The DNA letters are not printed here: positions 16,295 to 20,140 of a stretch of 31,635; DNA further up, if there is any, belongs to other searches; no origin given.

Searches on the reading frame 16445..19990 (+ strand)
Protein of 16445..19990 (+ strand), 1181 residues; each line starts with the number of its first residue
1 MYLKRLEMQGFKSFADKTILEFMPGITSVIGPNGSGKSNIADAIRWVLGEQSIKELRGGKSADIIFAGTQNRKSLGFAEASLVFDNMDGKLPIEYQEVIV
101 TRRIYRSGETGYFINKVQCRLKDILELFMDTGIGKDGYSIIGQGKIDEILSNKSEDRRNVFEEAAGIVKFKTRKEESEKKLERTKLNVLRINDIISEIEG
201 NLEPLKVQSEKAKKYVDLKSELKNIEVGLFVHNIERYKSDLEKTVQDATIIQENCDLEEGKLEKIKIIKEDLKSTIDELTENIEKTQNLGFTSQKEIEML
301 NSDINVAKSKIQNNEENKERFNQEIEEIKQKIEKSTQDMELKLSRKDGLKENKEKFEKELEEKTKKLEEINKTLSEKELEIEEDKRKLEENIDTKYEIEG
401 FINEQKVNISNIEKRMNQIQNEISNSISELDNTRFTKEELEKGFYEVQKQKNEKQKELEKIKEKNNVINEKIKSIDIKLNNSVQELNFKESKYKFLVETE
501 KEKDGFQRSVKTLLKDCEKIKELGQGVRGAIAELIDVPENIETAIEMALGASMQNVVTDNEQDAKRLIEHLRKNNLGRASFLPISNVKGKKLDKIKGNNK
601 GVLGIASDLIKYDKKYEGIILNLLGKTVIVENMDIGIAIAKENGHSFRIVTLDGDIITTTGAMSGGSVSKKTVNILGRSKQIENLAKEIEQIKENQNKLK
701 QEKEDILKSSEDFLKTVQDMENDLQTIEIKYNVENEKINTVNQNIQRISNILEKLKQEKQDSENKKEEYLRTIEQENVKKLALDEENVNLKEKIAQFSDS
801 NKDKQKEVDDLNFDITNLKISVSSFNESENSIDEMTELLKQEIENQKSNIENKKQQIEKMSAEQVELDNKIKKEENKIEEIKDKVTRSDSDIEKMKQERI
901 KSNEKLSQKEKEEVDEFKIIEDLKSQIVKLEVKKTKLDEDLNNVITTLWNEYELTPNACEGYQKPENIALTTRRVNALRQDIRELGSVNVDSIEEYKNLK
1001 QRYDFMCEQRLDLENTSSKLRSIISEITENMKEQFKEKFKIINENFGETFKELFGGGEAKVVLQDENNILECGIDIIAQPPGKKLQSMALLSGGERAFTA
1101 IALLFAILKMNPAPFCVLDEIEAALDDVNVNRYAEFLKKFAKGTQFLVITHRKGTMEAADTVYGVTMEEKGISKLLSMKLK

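Call 27: search_protein_families(library=pfam, proteins=[window:16445-19990:+], max_evalue=0.001)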
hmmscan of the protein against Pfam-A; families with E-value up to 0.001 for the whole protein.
window:16445-19990:+ (1181 aa): 6 families
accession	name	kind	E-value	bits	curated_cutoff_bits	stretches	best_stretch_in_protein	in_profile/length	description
PF02463.25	SMC_N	-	3.2e-61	207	40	2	2-136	1-135/220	RecF/RecN/SMC N terminal domain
PF06470.18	SMC_hinge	-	4.1e-33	114.7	22.5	1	525-640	2-116/116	SMC proteins Flexible Hinge Domain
PF13476.12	AAA_23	-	2.8e-16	61.2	27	1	5-279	1-200/201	AAA domain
PF13175.12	AAA_15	-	6.2e-11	43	32.1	1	1-395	1-291/374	AAA ATPase domain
PF13304.12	AAA_21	-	1.3e-05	25.9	27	1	26-95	1-60/304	AAA domain, putative AbiEii toxin, Type IV TA system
PF13555.12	AAA_29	-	1.9e-05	24.8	27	1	3-48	1-46/61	P-loop containing region of AAA domain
